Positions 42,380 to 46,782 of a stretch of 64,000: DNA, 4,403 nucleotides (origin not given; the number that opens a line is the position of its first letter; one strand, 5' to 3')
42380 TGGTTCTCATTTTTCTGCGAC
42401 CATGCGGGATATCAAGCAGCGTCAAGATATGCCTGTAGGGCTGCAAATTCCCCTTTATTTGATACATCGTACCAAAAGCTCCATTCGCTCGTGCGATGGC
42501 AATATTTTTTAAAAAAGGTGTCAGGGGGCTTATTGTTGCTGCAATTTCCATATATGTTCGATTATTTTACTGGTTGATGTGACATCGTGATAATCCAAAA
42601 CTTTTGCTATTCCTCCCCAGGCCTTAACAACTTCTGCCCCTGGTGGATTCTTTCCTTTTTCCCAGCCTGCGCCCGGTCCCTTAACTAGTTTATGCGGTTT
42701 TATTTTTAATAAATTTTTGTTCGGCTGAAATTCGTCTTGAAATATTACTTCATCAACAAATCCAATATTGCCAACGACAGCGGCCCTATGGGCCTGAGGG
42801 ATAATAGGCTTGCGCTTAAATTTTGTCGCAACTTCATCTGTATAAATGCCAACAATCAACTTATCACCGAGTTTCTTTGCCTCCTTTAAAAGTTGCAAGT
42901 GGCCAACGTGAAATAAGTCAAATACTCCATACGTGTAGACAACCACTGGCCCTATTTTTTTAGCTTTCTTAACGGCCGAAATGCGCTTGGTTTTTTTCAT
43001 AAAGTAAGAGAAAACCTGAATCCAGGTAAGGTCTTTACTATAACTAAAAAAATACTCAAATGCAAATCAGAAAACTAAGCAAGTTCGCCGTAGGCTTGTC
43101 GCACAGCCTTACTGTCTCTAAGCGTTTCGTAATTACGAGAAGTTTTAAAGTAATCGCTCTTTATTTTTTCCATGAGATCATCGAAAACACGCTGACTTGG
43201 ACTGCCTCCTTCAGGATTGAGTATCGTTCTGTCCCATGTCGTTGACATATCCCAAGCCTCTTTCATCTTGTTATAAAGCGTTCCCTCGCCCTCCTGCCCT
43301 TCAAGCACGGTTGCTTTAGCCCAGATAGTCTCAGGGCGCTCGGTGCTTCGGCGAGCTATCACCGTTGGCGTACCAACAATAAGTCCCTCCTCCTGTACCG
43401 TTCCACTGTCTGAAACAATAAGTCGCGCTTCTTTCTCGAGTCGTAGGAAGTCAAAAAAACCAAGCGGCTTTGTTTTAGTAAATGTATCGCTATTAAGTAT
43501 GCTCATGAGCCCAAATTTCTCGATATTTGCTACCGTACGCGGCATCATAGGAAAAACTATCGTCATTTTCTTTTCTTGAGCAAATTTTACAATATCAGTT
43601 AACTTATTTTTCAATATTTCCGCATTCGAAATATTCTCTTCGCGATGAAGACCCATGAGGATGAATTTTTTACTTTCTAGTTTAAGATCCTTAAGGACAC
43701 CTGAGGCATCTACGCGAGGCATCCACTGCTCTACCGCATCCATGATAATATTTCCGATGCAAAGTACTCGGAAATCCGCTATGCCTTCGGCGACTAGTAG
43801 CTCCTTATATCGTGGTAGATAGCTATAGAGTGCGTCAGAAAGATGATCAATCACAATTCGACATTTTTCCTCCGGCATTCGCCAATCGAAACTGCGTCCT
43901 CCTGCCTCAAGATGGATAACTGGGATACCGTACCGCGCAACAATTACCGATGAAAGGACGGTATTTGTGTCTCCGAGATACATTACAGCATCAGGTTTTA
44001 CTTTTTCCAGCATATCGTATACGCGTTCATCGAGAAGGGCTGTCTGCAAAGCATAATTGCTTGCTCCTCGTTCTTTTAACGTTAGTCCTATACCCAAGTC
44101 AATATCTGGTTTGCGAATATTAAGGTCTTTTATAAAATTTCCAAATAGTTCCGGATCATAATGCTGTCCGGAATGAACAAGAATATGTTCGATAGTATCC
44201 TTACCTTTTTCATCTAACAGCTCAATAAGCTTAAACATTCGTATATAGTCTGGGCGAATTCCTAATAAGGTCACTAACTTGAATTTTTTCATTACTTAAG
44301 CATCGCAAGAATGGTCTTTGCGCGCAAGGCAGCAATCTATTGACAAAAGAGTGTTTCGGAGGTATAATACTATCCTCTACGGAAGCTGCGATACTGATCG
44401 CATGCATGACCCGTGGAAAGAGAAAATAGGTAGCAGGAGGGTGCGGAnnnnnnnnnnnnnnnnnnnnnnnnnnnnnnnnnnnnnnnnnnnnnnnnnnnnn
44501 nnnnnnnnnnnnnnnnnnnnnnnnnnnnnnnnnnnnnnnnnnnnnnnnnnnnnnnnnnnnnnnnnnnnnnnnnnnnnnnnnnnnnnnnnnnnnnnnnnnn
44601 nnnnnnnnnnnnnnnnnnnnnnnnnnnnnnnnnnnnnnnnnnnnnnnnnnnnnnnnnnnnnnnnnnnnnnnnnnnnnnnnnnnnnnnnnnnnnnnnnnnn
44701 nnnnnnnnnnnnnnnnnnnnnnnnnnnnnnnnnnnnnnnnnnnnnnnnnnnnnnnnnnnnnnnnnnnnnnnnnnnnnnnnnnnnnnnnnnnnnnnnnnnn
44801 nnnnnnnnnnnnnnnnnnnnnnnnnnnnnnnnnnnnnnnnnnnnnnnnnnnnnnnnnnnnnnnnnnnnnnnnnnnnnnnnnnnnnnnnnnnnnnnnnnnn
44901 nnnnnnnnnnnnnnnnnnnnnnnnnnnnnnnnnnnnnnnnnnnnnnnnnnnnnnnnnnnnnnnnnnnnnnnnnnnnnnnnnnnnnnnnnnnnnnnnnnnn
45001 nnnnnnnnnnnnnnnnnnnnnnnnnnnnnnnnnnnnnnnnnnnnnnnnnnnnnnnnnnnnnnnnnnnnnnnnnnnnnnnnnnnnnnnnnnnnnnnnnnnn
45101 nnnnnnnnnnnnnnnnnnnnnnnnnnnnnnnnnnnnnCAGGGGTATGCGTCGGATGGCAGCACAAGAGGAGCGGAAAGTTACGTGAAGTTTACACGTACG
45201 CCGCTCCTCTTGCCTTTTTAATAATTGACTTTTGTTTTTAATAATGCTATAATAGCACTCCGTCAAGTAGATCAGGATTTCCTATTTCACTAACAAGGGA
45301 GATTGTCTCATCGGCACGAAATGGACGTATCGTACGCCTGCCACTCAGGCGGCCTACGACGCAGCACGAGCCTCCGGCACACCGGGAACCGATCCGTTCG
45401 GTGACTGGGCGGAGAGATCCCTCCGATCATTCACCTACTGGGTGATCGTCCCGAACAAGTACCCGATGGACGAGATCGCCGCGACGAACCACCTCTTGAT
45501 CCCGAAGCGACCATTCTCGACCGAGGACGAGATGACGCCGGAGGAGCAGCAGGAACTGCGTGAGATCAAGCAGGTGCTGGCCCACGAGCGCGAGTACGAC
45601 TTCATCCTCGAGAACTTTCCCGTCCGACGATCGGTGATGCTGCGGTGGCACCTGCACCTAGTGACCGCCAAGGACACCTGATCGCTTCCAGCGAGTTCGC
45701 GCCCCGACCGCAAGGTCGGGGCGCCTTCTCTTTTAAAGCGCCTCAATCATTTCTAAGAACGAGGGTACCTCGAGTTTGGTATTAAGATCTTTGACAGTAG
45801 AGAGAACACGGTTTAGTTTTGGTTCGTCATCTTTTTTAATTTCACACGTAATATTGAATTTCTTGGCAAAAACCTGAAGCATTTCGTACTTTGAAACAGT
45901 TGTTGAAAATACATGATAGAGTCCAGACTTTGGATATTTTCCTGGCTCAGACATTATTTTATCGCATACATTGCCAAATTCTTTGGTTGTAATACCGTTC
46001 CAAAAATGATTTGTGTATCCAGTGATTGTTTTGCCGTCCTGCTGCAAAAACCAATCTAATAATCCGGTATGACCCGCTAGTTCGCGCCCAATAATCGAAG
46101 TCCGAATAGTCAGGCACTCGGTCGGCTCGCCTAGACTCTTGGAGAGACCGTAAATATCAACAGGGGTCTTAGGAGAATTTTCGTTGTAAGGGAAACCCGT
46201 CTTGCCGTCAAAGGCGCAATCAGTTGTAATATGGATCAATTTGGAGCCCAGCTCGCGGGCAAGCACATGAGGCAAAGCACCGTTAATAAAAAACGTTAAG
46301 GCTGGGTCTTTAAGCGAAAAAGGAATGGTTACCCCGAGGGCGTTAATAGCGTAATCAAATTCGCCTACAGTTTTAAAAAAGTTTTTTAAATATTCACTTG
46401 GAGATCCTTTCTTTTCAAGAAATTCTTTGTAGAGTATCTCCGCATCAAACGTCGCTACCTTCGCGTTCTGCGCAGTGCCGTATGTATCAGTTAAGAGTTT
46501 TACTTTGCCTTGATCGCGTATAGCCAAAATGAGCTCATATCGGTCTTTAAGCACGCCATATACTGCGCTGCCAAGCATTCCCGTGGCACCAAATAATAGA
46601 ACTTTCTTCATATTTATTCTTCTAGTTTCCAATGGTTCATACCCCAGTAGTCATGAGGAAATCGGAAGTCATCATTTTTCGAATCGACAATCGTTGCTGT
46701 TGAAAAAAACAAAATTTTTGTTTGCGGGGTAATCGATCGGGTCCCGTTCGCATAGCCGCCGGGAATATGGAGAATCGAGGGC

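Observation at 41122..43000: LicD transferase + TagD-like cytidylyltransferase + truncated pyruvate-kinase barrel: candidate CDP-activated phospho-substituent pathway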

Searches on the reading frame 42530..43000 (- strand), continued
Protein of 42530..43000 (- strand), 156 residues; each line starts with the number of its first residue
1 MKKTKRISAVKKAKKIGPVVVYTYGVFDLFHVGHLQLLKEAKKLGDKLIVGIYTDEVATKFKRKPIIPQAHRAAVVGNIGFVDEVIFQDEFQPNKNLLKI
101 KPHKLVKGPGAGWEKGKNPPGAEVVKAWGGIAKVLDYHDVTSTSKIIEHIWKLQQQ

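Call 58: find_encoding_contigs(protein=P0365, flank=5000, max_places=1)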
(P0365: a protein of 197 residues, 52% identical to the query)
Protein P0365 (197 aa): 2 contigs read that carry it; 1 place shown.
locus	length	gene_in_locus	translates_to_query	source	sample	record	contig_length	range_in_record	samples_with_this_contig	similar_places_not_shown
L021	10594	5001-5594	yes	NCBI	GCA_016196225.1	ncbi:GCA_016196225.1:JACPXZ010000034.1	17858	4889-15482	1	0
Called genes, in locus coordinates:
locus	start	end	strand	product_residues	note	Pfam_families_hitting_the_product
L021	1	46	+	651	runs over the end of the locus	PF13522:GATase_6, PF13537:GATase_7, PF00733:Asn_synthase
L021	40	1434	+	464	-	PF00171:Aldedh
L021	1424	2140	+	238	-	PF00483:NTP_transferase, PF12804:NTP_transf_3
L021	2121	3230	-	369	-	PF02776:TPP_enzyme_N, PF02775:TPP_enzyme_C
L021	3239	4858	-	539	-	PF13714:PEP_mutase, PF12804:NTP_transf_3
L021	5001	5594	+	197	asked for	-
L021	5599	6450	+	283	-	PF00685:Sulfotransfer_1, PF13469:Sulfotransfer_3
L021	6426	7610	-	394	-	PF13439:Glyco_transf_4, PF13579:Glyco_trans_4_4 (weak), PF20706:GT4-conflict, PF00534:Glycos_transf_1, PF13692:Glyco_trans_1_4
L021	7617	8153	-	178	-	PF01583:APS_kinase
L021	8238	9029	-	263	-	PF00459:Inositol_P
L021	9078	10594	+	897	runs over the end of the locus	PF08757:CotH, PF13229:Beta_helix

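Call 65: find_related_loci(query=A3, collection=viral_contigs, flank=6000)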
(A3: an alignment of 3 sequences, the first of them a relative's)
Query A3 (178 aa) in viral_contigs; peptide patterns used: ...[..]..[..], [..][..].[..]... (x = any residue, [..] = any of these).
176 stretches matched a pattern; 1 encode a relative of the query (tblastn E <= 1e-3); 1 distinct loci.
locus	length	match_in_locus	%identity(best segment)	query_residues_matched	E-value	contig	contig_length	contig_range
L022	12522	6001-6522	47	1-175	4e-51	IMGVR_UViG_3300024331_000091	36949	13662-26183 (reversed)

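Call 67: search_protein_families(library=pfam, proteins=[L022:130-2115:+, L022:3098-4009:+, L022:4435-5367:+, L022:5364-5753:+, L022:5992-6525:+, L022:6522-7070:+, L022:7048-7608:+, L022:8128-8841:+, L022:9457-10605:+, L022:10602-11357:+], max_evalue=0.001)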
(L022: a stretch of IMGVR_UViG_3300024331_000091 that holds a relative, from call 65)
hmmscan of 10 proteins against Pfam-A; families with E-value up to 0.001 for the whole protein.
L022:130-2115:+ (661 aa): 1 family
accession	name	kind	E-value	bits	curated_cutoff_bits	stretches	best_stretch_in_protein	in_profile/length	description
PF23899.1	SU10_portal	-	0.00015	20.8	30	0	123-200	171-245/593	Phage SU10 portal protein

L022:3098-4009:+ (303 aa): 0 families

L022:4435-5367:+ (310 aa): 3 families
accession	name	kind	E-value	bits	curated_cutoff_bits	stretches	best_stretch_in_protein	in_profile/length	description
PF00534.26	Glycos_transf_1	-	1.5e-09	38.1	26.4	1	149-251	12-125/172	Glycosyl transferases group 1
PF13692.12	Glyco_trans_1_4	-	5.8e-07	30.3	27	1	156-274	5-137/142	Glycosyl transferases group 1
PF13439.12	Glyco_transf_4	-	1.9e-06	28.5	28.5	1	52-137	73-167/170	Glycosyltransferase Family 4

L022:5364-5753:+ (129 aa): 1 family
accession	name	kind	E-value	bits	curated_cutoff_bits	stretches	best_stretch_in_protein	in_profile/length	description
PF01467.32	CTP_transf_like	-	1.2e-19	71.2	21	1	5-124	1-132/133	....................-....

L022:5992-6525:+ (177 aa): 2 families
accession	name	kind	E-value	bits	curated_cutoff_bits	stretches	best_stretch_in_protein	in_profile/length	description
PF00224.27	PK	-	6.7e-07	29.1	30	1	60-145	170-256/328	Pyruvate kinase, barrel domain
PF03328.21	HpcH_HpaI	-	3.8e-05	23.5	25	1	101-158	116-173/221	HpcH/HpaI aldolase/citrate lyase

L022:6522-7070:+ (182 aa): 1 family
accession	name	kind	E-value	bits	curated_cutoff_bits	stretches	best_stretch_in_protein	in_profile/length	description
PF01522.26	Polysacc_deac_1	-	2.6e-16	60.1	23.1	1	6-101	11-110/124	Polysaccharide deacetylase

L022:7048-7608:+ (186 aa): 1 family
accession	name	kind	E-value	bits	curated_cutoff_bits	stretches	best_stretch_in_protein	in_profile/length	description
PF04991.19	LicD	-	7.4e-12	46.3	22.6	1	19-121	3-114/227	LicD family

L022:8128-8841:+ (237 aa): 1 family
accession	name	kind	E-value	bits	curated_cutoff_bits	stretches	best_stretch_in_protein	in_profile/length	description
PF00535.33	Glycos_transf_2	-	1.3e-10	41.9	23.3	1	8-125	1-127/168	Glycosyl transferase family 2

L022:9457-10605:+ (382 aa): 2 families
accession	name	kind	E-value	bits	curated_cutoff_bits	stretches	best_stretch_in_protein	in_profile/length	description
PF00534.26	Glycos_transf_1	-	1.5e-07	31.6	26.4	1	183-358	11-171/172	Glycosyl transferases group 1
PF13692.12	Glyco_trans_1_4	-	2.5e-05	25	27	1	189-345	3-142/142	Glycosyl transferases group 1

L022:10602-11357:+ (251 aa): 1 family
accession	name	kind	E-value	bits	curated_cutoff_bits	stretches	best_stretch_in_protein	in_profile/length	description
PF24175.2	SU10_adaptor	-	3.8e-06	27.9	27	1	47-183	20-133/194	SU10 adaptor protein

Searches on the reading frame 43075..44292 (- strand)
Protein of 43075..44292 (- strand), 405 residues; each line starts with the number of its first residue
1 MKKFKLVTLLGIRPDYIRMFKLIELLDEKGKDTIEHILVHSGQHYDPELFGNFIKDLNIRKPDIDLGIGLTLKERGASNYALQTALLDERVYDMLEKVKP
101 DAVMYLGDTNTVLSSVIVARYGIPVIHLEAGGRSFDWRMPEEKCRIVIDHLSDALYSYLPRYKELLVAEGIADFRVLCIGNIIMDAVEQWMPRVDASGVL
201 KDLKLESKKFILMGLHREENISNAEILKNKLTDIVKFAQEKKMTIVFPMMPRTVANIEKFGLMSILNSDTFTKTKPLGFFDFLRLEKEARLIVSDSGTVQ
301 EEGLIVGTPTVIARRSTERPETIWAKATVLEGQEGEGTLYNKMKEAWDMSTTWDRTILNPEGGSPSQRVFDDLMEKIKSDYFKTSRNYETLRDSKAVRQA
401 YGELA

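Call 3: search_protein_families(library=pfam, proteins=[window:43075-44292:-], max_evalue=0.01)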
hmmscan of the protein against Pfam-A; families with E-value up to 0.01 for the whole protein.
window:43075-44292:- (405 aa): 3 families
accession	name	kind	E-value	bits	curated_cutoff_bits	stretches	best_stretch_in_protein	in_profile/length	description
PF02350.25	Epimerase_2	-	2e-70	237.8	30.6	1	31-347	6-317/347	UDP-N-acetylglucosamine 2-epimerase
PF09890.14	DUF2117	-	0.00057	19.4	25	1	54-127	215-281/325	Uncharacterized protein conserved in archaea (DUF2117)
PF04007.18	DUF354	-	0.0084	15.7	22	0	199-312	176-284/349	Protein of unknown function (DUF354)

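Call 4: search_protein_families(library=ncbifam, proteins=[window:43075-44292:-], max_evalue=0.01)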
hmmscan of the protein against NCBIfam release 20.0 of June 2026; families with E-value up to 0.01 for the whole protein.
window:43075-44292:- (405 aa): 2 families
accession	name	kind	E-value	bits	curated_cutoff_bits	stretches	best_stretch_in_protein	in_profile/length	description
TIGR00236.1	wecB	equivalog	5.6e-62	210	210.15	1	5-344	2-330/366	non-hydrolyzing UDP-N-acetylglucosamine 2-epimerase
TIGR03568.1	NeuC_NnaA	equivalog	1.5e-22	80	235.9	1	5-320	2-314/365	UDP-N-acetylglucosamine 2-epimerase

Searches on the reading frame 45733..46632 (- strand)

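Call 3: search_protein_families(library=pfam, proteins=[window:45733-46632:-], max_evalue=0.01)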
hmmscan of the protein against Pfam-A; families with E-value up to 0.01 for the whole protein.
window:45733-46632:- (299 aa): 3 families
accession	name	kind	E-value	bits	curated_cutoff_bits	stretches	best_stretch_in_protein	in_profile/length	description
PF04321.23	RmlD_sub_bind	-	2.7e-14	53.4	27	1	124-261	85-233/287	RmlD substrate binding domain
PF01370.27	Epimerase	-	7.7e-08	32.5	20.9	1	11-169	1-150/240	NAD dependent epimerase/dehydratase family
PF05368.20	NmrA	-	0.007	16.4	27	0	9-45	3-41/298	NmrA-like family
